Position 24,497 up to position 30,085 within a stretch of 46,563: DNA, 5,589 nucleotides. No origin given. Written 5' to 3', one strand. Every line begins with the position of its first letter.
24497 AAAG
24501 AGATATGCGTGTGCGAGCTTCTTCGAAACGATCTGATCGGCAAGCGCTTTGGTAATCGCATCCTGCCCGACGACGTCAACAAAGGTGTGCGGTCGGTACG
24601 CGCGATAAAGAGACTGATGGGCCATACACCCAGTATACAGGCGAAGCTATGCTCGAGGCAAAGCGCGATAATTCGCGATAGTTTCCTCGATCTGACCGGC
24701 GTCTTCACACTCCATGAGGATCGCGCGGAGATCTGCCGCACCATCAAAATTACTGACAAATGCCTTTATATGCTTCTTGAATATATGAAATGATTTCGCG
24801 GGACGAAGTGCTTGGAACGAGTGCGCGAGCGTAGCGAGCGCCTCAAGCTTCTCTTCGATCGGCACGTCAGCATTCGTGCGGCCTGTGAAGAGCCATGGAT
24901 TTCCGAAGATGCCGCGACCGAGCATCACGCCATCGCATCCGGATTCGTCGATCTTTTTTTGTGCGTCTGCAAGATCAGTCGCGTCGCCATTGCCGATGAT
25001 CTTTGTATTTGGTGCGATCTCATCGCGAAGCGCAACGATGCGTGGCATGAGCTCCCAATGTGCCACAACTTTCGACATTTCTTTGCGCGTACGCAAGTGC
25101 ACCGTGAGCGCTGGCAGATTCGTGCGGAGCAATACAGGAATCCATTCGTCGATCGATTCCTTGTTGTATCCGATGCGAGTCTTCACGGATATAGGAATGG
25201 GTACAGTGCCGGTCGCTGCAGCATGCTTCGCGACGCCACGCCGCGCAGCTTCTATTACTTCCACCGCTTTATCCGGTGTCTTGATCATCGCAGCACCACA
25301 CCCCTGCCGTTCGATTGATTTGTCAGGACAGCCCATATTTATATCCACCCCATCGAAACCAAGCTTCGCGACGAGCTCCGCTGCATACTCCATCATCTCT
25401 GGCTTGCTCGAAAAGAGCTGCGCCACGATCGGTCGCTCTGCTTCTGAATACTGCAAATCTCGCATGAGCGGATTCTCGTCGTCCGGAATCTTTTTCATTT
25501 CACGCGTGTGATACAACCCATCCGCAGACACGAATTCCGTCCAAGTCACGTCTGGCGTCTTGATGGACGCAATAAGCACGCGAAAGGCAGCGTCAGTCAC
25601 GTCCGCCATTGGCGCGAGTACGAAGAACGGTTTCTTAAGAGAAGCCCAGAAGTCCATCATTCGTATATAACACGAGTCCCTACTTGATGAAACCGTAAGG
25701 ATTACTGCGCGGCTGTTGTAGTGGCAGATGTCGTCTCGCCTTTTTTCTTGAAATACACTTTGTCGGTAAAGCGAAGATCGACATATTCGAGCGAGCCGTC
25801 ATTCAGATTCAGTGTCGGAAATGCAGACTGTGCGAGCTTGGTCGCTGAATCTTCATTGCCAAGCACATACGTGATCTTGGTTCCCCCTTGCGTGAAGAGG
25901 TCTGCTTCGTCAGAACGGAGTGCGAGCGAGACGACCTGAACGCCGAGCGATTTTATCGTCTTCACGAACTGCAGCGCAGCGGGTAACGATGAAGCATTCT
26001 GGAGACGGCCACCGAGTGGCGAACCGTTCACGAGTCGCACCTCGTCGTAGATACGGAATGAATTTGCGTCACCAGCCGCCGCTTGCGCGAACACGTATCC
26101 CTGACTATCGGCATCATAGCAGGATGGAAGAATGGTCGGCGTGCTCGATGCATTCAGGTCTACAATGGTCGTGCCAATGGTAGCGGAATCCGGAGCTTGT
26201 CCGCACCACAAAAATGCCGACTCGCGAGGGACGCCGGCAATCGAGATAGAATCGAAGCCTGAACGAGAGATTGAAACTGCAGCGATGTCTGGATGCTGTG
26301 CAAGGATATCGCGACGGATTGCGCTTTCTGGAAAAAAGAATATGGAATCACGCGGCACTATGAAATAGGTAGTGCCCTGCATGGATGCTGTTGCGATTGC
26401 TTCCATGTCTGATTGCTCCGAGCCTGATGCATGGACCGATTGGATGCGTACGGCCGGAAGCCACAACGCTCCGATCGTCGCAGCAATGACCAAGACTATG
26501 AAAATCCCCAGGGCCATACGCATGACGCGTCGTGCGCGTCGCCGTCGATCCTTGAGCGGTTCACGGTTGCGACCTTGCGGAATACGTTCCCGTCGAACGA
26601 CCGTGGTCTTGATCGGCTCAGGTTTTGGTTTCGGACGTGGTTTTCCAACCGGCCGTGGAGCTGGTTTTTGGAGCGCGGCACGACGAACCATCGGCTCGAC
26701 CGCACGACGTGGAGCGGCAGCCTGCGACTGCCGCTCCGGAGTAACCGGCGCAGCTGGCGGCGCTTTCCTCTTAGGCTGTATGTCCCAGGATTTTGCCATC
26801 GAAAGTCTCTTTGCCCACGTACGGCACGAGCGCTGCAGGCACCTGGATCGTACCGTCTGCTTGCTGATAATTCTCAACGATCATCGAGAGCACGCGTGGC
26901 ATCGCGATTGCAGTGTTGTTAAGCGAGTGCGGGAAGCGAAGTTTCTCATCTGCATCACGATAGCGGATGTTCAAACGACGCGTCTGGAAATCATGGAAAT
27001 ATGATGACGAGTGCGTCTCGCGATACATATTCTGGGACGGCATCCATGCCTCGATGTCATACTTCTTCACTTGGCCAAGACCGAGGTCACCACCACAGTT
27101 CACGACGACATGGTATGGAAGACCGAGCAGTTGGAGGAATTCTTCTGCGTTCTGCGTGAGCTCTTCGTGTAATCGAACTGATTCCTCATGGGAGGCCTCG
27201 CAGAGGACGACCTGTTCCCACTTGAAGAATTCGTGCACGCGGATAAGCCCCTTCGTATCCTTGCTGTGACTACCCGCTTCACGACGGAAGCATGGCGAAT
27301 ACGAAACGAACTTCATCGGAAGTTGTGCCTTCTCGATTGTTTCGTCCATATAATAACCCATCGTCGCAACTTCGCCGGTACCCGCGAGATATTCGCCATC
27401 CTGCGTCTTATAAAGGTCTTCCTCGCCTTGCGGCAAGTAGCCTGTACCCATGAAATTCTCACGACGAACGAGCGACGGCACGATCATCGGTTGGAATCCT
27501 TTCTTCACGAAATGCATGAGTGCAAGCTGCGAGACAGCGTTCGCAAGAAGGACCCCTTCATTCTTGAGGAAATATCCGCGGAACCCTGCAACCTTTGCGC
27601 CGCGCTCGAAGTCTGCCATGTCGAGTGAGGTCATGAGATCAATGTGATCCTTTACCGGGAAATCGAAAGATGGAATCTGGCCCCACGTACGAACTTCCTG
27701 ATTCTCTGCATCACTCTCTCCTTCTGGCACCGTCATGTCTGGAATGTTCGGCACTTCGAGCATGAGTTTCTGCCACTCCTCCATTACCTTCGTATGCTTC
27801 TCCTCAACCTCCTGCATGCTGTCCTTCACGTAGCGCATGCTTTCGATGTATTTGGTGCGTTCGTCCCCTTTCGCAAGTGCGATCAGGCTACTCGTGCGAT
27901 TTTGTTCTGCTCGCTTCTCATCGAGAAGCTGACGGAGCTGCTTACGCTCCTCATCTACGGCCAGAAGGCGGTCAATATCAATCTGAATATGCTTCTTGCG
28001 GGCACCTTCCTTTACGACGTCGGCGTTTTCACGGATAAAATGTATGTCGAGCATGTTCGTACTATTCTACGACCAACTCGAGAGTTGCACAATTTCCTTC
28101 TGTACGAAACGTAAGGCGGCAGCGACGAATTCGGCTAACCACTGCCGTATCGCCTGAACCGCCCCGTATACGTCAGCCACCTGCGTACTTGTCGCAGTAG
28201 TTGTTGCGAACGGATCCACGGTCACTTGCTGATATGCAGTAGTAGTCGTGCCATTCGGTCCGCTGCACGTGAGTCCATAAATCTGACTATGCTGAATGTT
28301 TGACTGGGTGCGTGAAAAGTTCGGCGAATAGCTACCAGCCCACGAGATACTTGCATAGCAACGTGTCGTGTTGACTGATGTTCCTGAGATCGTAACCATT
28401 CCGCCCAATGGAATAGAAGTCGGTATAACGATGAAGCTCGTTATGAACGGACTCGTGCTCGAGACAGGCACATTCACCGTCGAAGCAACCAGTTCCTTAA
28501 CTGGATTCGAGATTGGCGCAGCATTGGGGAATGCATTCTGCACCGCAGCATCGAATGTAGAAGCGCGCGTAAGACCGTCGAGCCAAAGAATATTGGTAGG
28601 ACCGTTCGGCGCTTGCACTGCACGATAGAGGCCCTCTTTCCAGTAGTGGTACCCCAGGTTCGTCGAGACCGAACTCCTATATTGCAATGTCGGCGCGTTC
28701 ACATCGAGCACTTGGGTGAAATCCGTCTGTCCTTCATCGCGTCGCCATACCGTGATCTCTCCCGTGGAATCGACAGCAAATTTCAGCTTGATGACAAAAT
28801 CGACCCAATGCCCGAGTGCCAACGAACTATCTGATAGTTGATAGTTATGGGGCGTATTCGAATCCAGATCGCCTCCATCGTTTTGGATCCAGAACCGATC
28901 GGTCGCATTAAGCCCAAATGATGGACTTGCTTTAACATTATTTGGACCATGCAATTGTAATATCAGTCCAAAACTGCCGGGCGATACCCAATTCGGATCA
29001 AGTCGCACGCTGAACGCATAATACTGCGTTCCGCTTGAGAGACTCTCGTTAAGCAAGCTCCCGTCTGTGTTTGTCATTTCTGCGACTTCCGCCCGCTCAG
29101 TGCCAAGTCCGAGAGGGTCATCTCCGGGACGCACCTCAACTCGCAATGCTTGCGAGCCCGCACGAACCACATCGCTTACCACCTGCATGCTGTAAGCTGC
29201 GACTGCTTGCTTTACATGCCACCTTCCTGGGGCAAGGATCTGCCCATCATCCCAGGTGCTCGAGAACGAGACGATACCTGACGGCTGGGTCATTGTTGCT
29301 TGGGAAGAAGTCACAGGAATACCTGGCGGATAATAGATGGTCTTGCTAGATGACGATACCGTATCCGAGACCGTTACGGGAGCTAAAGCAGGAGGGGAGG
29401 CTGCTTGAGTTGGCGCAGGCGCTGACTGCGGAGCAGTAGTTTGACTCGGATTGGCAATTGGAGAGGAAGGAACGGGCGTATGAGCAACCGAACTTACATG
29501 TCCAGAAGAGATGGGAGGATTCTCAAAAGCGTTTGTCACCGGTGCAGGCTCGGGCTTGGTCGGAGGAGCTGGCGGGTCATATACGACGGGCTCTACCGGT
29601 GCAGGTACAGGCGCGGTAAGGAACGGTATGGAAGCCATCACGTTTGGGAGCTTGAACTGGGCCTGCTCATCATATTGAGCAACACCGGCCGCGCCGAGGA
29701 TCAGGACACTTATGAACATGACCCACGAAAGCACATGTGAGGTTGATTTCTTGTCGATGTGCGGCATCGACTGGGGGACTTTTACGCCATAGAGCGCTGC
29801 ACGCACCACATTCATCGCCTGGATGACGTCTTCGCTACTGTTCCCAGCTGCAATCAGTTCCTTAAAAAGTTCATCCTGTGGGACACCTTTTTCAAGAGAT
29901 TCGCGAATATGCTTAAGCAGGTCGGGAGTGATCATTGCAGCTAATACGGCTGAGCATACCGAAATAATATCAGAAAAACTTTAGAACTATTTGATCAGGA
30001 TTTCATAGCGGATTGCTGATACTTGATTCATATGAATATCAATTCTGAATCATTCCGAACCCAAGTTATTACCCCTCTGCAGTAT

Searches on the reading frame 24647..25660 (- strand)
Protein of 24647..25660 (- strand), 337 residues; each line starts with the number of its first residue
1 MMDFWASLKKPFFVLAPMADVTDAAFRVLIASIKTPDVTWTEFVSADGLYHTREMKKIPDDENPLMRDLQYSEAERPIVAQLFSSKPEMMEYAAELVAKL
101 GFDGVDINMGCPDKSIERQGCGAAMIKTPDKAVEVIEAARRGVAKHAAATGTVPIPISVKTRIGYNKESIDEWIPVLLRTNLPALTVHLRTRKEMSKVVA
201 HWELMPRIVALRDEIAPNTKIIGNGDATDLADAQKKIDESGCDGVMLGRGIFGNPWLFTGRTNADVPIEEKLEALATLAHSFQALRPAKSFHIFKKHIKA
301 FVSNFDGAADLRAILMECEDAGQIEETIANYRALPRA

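Call 55: search_protein_families(library=pfam, proteins=[window:24647-25660:-], max_evalue=0.001)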
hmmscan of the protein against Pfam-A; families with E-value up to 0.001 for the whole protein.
window:24647-25660:- (337 aa): 1 family
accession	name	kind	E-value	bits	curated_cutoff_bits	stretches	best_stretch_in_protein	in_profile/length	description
PF01207.24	Dus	-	3.1e-57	194.5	20.4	1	15-327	2-301/311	Dihydrouridine synthase (Dus)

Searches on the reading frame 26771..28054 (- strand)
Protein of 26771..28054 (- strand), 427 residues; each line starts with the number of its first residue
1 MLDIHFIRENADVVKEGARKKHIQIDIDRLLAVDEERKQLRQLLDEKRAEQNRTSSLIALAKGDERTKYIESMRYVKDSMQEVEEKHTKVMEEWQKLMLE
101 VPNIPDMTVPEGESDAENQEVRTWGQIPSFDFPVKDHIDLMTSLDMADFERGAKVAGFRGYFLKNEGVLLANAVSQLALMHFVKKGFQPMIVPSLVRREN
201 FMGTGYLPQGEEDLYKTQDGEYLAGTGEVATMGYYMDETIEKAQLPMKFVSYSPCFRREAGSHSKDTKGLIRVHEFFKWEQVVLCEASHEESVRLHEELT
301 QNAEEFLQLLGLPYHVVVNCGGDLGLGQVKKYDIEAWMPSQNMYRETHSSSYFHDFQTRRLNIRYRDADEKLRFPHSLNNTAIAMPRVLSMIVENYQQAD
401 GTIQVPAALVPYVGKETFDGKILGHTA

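Call 55: search_protein_families(library=pfam, proteins=[window:26771-28054:-], max_evalue=0.001)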
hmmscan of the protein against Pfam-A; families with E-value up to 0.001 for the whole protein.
window:26771-28054:- (427 aa): 2 families
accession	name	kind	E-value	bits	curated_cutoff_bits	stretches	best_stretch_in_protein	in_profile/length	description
PF00587.30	tRNA-synt_2b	-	2.1e-35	122.8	29.3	1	221-396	11-179/179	tRNA synthetase class II core domain (G, H, P, S and T)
PF02403.27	Seryl_tRNA_N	-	3.6e-22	79.1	28.2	1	1-105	1-108/108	Seryl-tRNA synthetase N-terminal domain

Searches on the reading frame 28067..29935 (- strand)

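Call 55: search_protein_families(library=pfam, proteins=[window:28067-29935:-], max_evalue=0.001)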
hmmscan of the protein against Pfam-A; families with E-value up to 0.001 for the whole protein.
window:28067-29935:- (622 aa): 1 family
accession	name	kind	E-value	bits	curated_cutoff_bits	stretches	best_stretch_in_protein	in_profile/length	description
PF14099.13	Polysacc_lyase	-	1.4e-26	94.1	29.9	1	239-455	9-209/210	Polysaccharide lyase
